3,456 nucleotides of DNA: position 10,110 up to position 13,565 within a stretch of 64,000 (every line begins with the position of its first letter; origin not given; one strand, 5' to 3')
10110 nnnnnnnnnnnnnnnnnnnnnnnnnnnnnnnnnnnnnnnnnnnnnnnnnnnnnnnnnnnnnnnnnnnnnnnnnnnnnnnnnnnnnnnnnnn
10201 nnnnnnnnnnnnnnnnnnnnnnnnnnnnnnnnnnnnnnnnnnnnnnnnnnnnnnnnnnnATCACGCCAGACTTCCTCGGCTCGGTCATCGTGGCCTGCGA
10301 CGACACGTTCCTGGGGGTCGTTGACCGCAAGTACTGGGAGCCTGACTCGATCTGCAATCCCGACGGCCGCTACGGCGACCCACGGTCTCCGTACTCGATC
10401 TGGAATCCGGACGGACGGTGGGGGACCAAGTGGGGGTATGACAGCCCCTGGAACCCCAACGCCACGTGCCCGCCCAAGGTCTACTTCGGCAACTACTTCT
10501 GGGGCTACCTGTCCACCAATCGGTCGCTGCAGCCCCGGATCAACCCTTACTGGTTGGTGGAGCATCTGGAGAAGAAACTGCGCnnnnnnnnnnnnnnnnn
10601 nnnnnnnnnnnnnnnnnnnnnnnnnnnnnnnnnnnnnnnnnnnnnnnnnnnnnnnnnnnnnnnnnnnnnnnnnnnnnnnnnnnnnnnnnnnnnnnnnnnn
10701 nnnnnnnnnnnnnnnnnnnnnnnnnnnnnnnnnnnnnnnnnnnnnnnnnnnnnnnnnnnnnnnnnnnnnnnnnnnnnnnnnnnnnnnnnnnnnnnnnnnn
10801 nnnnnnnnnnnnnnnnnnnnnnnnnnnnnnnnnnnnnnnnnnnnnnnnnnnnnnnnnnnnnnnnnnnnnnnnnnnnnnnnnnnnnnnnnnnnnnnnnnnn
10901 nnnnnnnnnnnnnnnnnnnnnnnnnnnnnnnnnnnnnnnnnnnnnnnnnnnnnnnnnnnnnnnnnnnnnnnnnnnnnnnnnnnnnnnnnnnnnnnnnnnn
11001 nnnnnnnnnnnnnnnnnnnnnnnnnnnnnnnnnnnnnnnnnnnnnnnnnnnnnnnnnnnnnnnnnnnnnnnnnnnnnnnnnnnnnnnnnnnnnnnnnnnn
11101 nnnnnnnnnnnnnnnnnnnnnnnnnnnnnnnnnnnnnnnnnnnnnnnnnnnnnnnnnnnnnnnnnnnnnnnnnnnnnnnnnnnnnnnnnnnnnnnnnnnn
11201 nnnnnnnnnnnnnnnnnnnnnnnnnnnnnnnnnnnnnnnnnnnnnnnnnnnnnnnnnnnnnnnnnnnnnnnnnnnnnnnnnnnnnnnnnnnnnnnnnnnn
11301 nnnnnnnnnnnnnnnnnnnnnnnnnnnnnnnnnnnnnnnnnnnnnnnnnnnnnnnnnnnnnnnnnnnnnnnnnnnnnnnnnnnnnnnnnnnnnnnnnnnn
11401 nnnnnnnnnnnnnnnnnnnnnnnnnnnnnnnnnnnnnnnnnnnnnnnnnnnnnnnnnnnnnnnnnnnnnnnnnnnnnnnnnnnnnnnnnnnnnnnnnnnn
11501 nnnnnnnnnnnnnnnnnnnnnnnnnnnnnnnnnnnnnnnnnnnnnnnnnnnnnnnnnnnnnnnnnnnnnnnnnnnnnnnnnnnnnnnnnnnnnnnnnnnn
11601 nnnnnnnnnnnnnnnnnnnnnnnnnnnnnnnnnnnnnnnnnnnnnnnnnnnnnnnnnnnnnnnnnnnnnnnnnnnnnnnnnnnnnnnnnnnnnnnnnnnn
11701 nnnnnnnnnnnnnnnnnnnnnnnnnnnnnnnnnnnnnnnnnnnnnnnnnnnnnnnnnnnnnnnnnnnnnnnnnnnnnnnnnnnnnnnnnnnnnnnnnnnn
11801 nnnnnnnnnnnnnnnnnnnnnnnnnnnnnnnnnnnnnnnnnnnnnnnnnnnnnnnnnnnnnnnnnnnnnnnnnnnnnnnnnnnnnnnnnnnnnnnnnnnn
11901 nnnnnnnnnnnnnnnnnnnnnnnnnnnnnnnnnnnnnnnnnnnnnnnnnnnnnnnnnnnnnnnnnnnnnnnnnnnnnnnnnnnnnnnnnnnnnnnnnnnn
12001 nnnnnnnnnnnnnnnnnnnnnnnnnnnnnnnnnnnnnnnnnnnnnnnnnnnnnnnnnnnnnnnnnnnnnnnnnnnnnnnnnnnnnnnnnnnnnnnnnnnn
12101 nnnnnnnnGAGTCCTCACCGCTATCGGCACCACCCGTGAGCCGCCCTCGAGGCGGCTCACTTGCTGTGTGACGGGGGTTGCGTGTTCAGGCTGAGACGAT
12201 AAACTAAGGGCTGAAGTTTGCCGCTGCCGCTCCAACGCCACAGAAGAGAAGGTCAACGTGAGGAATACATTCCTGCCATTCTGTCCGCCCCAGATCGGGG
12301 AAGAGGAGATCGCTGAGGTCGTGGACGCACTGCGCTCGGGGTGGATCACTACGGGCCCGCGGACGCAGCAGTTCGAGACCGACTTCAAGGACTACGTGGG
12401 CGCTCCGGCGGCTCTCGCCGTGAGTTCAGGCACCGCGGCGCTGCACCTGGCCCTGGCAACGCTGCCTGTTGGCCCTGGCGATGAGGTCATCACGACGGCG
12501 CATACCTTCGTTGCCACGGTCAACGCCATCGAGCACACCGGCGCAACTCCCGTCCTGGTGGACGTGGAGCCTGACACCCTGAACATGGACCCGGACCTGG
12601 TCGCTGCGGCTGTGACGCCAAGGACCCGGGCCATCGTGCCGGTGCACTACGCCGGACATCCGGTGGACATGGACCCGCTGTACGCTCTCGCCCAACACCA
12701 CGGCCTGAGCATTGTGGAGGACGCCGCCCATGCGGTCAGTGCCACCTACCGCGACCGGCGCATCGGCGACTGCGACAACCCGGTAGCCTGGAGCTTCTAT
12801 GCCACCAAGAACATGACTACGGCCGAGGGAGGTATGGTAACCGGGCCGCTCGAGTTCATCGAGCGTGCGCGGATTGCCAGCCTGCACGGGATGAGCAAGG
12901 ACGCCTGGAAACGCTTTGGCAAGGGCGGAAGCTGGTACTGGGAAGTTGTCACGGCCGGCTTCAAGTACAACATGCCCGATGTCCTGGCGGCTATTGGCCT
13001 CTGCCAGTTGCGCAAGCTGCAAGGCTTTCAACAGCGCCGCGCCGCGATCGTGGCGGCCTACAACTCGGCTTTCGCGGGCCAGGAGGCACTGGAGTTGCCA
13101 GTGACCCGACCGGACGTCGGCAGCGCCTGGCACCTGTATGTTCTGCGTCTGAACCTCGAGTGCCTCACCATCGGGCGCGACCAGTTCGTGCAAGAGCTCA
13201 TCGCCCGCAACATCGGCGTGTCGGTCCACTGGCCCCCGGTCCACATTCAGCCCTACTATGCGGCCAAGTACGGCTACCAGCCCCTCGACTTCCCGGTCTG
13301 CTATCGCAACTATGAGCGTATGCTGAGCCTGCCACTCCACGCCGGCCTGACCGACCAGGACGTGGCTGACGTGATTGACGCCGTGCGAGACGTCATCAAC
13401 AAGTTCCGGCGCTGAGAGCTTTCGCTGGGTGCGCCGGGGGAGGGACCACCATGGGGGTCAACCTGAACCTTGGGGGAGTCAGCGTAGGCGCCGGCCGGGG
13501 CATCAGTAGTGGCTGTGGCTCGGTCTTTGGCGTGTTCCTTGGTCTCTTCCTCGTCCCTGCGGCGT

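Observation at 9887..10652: Two identical-architecture near-consensus sigma70 promoters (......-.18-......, spacer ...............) in AT-rich islands drive the paralog pair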

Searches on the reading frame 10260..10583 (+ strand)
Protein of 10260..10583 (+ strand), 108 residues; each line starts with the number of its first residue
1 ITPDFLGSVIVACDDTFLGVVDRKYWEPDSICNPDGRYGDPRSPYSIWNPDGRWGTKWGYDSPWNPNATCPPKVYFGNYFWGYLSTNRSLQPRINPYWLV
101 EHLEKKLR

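Call 23: find_related_loci(query=A2, collection=genome_contigs, flank=3000)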
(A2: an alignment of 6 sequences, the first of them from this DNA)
Query A2 (108 aa) in genome_contigs; peptide patterns used: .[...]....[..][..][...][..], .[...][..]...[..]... (x = any residue, [..] = any of these).
119 stretches matched a pattern; 1 encode a relative of the query (tblastn E <= 1e-3); 1 distinct loci.
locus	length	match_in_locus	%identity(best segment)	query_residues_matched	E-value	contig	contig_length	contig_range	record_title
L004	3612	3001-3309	57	6-108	1e-37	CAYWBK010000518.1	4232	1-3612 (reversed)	MAG TPA_asm: uncultured Armatimonadia bacterium isolate binchicken_co3_96 genome assembly, contig: NODE_69781_length_423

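Call 24: find_related_loci(query=A2, collection=metagenome_contigs, flank=3000)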
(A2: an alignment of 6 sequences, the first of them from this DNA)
Query A2 (108 aa) in metagenome_contigs; peptide patterns used: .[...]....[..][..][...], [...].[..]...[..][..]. (x = any residue, [..] = any of these).
286 stretches matched a pattern; 23 encode a relative of the query (tblastn E <= 1e-3); 22 distinct loci.
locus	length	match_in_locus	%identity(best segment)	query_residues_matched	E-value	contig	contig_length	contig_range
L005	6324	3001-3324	98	1-108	1e-71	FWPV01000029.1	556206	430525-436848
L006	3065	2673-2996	86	1-108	2e-63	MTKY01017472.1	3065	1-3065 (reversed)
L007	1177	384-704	81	1-107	1e-62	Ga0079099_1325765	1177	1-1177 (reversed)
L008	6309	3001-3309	57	6-108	3e-36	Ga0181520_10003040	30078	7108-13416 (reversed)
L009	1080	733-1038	60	3-104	5e-37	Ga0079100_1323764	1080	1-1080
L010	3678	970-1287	55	3-108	6e-35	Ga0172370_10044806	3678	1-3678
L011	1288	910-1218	55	2-104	8e-35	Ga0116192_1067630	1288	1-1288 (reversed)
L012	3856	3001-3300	47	5-104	4e-25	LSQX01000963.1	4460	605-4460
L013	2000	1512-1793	43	7-100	3e-21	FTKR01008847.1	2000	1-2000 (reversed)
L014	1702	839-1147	38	4-106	1e-19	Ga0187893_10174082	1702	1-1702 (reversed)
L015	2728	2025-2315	36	10-106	9e-15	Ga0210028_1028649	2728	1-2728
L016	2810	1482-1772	36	10-106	9e-15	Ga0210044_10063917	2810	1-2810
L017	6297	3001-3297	34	2-101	8e-15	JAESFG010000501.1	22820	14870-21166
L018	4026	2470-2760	36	10-106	9e-15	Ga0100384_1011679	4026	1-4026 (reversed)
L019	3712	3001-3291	36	10-106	9e-15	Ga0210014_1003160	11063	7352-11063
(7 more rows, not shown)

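Call 45: search_solved_structures(query=A2, max_evalue=1)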
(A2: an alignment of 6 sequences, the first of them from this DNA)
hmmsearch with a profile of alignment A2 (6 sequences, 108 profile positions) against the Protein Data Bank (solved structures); distinct sequences matched with E-value up to 1: 7.
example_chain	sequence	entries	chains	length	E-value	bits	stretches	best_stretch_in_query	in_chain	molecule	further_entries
9xoh_A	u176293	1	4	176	0.14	15.4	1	28-58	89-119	Hemophore HasA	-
2dyp_D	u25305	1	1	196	0.33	14.3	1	38-85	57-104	Leukocyte immunoglobulin-like receptor subfamily B member 2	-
2gw5_A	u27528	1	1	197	0.45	13.8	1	38-85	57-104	Leukocyte immunoglobulin-like receptor subfamily B member 2 precursor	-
6bcs_A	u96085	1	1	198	0.46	13.8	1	38-85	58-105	Leukocyte immunoglobulin-like receptor subfamily B member 2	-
9c9c_A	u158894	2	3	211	0.52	13.6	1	38-85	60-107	Leukocyte immunoglobulin-like receptor subfamily B member 2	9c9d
2cn4_A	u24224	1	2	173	0.9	12.8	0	28-57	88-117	HEMOPHORE HASA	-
1ybj_A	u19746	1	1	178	0.97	12.7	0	28-57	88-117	Hemophore HasA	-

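Call 52: predict_structure(alignment_id=A2)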
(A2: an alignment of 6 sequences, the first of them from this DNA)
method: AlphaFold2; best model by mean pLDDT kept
length: 108 residues; sequences in the alignment: 6
mean_pLDDT: 91.8   pTM: 0.85
mean pLDDT of the five models: 91.8, 91.4, 91.2, 91.2, 91.1
residues with pLDDT >= 90: 92; 70-90: 10; 50-70: 5; < 50: 1
segments of 3 or more residues with pLDDT < 50: none
pLDDT, mean of each block of 10 residues (from residue 1): 79 96 93 95 95 94 95 94 95 93 77
secondary structure, 60 per line:
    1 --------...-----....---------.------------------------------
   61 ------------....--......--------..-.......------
elements in order: E9-11 E17-20 E73-76 E79-84 H96-102

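Call 53: search_protein_representatives(alignment_id=A2)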
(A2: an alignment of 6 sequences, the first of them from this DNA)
Query: 6 sequences, 108 profile positions. Proteins with E-value up to 0.001 (for the whole library): 3308; up to 1e-10: 1738; up to 1e-30: 26. The best 150 are listed.
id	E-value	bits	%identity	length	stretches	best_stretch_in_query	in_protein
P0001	1.2e-54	199.1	-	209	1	2-107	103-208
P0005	3.4e-51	188.0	-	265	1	2-107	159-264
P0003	4.7e-51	187.5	-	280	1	2-107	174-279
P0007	1.2e-49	183.0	-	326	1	2-106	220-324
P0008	1.1e-46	173.4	-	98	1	11-106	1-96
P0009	1.1e-45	170.3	-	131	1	4-105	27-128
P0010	4.5e-45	168.3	-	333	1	2-107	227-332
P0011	4.8e-45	168.2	-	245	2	2-106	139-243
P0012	9.5e-45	167.2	-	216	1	4-106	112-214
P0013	4.7e-44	165.0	-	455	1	3-106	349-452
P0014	1.9e-43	163.0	-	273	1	3-105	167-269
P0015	2.8e-42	159.3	-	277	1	2-106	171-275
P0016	1.1e-39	151.0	-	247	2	10-97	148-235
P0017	1.4e-39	150.6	-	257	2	7-106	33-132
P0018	2.6e-38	146.5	-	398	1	5-106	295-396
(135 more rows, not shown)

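Call 56: find_encoding_contigs(protein=P0007, flank=5000, max_places=4)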
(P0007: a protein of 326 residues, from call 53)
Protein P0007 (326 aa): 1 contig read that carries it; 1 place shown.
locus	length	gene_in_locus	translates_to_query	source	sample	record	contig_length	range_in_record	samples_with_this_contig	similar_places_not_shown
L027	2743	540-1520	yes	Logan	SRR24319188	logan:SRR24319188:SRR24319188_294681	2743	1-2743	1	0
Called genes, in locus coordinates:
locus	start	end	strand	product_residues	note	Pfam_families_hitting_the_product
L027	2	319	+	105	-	?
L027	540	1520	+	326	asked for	-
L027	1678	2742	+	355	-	?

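Call 57: fold_search(model_id=the predicted structure, library=pdb)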
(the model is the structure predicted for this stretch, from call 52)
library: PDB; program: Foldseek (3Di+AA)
matches with E <= 10: 9; with E <= 0.001: 0
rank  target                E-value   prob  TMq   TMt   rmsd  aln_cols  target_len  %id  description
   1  2ey4_D                5.7e+00  0.06  0.15  0.22   0.8        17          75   29  Crystal Structure of a Cbf5-Nop10-Gar1 Complex (released 2006-01-24)
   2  8yqk_D                6.9e+00  0.02  0.15  0.15   4.3        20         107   20  Roadblock domain from a Lokiarchaeota archaeon Roadblock-Longin protein in P21 (released 2025-03-26)
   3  2v3m_A                7.4e+00  0.06  0.14  0.16   0.5        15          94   33  Structure of the Gar1 domain of NAf1 (released 2007-07-10)
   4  5zq3_B                7.4e+00  0.01  0.12  0.05   5.3        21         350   19  PDE-Ubiquitin (released 2018-05-23)
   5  9g25_C                7.9e+00  0.04  0.16  0.18   1.0        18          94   28  snR30 snoRNP - State 1 - Utp23-Krr1-deltaC3 (released 2025-06-18)
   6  2w4l_F                9.0e+00  0.04  0.12  0.08   0.7        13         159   23  Human dCMP deaminase (released 2009-01-13)
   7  2v3m_F                9.6e+00  0.03  0.15  0.18   3.6        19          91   32  Structure of the Gar1 domain of NAf1 (released 2007-07-10)
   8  8pk0_t                9.6e+00  0.03  0.15  0.05   0.9        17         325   12  human mitoribosomal large subunit assembly intermediate 1 with GTPBP10-GTPBP7 (released 2023-12-13)
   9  4hs1                  9.6e+00  0.01  0.11  0.13   4.8        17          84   35  High-resolution crystal structure of Glutaredoxin like protein NrdH from Mycobacterium tuberculosis. (released 2013-06-26)

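Call 61: find_encoding_contigs(protein=P0013, flank=10000, max_places=3)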
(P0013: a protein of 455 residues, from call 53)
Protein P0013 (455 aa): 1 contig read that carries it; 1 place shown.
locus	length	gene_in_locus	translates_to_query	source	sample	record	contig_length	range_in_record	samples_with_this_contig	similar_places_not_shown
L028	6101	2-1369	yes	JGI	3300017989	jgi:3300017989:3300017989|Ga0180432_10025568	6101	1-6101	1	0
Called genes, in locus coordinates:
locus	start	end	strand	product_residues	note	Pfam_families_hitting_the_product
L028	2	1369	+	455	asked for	?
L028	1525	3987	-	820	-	PF15892:BNR_4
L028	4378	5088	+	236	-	PF07963:N_methyl, PF07596:SBP_bac_10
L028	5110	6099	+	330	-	?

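Call 62: find_encoding_contigs(protein=P0010, flank=10000, max_places=3)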
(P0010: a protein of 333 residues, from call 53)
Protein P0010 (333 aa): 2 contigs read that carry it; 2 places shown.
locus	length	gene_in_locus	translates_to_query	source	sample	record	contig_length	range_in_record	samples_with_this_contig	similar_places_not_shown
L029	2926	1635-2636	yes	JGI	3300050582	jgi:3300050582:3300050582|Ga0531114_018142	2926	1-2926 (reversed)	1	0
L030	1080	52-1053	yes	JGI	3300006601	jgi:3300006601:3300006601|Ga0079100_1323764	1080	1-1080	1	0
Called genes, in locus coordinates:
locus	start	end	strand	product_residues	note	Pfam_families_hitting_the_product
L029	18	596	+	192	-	PF07596:SBP_bac_10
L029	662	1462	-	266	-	PF00218:IGPS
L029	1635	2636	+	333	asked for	-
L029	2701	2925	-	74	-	?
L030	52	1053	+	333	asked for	-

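Call 63: find_encoding_contigs(protein=P0012, flank=10000, max_places=3)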
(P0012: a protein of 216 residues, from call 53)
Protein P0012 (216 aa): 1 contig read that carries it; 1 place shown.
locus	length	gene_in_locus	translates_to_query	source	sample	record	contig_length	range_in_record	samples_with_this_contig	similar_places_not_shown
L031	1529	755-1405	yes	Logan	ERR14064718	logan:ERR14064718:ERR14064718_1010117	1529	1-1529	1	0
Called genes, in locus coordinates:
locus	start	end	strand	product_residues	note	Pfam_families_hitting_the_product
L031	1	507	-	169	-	?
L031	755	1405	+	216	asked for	-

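Call 69: search_protein_families(library=pfam, proteins=[L027:2-319:+, L027:1678-2742:+, L008:5001-5750:-, L008:398-1606:+, L008:3902-4282:-, L008:4310-4705:-], max_evalue=0.01)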
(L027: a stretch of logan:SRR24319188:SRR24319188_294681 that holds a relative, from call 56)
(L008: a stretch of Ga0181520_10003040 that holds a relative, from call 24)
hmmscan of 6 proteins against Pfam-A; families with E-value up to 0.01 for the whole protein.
L027:2-319:+ (105 aa): 0 families

L027:1678-2742:+ (355 aa): 3 families
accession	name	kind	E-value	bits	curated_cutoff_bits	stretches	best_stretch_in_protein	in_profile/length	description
PF16126.11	DUF4838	-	1.1e-49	169.8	26.6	1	154-355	1-193/325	Domain of unknown function (DUF4838)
PF02838.20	Glyco_hydro_20b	-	7.6e-05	23.9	26.1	1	48-146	23-105/124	Glycosyl hydrolase family 20, domain 2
PF03170.19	BcsB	-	0.0028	16.5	21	1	50-135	162-251/606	Bacterial cellulose synthase subunit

L008:5001-5750:- (249 aa): 1 family
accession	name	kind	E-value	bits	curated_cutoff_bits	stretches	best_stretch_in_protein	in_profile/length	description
PF06283.17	ThuA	-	1.5e-14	55.2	33.4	1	59-240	46-209/209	Trehalose utilisation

L008:398-1606:+ (402 aa): 0 families

L008:3902-4282:- (126 aa): 0 families

L008:4310-4705:- (131 aa): 0 families

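Call 80: find_encoding_contigs(protein=P0018, flank=10000, max_places=3)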
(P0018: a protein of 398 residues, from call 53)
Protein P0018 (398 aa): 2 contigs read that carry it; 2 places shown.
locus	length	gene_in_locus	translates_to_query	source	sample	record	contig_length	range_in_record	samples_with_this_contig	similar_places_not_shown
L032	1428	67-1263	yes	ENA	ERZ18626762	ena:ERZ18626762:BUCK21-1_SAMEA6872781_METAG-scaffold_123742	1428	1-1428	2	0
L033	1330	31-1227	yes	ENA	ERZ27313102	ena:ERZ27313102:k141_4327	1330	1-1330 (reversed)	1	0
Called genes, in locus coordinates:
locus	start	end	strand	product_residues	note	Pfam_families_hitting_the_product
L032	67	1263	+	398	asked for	-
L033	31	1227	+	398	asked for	-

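Call 81: find_encoding_contigs(protein=P0015, flank=10000, max_places=3)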
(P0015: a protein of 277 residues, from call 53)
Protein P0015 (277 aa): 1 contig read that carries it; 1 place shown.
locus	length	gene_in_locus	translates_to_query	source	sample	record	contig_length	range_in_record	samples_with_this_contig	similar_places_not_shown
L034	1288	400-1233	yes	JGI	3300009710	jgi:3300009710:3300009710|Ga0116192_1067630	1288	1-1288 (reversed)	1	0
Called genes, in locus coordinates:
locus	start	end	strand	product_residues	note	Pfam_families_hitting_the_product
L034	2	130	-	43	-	?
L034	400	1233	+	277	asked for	-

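Call 82: find_encoding_contigs(protein=P0014, flank=10000, max_places=3)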
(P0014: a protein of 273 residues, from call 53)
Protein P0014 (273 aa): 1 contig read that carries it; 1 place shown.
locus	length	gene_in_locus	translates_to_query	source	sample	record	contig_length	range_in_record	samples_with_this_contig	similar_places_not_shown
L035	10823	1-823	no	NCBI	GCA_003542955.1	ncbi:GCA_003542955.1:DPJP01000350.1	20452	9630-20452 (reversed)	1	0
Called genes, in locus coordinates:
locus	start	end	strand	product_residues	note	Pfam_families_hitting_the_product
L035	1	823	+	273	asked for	?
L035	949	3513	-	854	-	PF15892:BNR_4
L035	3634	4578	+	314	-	-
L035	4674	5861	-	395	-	-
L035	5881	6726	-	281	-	PF01261:AP_endonuc_2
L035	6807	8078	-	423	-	-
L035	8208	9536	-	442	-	PF00919:UPF0004, PF04055:Radical_SAM, PF01938:TRAM (weak)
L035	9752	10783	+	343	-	PF01408:GFO_IDH_MocA, PF22725:GFO_IDH_MocA_C3, PF02894:GFO_IDH_MocA_C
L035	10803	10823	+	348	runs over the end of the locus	PF05343:Peptidase_M42, PF01546:Peptidase_M20 (weak)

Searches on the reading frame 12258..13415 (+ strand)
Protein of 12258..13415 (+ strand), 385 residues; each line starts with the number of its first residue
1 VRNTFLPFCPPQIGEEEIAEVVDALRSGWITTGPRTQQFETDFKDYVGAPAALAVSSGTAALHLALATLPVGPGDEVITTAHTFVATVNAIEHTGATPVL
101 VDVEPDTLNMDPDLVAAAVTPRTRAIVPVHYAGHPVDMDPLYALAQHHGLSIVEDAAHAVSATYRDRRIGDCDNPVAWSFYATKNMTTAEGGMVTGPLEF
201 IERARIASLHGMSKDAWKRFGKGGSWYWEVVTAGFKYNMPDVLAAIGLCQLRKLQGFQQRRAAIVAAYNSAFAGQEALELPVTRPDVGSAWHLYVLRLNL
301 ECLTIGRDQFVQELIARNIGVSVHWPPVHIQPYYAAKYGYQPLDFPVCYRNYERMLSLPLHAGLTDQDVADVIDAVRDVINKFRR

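Call 8: search_protein_families(library=pfam, proteins=[window:12258-13415:+], max_evalue=0.1)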
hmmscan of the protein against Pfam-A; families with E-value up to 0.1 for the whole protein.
window:12258-13415:+ (385 aa): 4 families
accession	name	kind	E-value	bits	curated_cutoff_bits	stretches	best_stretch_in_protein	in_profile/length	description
PF01041.23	DegT_DnrJ_EryC1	-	2.6e-121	405.7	19.8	1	12-377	2-360/360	DegT/DnrJ/EryC1/StrS aminotransferase family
PF01212.27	Beta_elim_lyase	-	7.5e-10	39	27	1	34-205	32-220/288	Beta-eliminating lyase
PF01053.26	Cys_Met_Meta_PP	-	7.1e-07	28.5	27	1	33-156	51-174/381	Cys/Met metabolism PLP-dependent enzyme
PF00155.27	Aminotran_1_2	-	4.3e-05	23.3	19.7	1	36-124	44-148/361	Aminotransferase class I and II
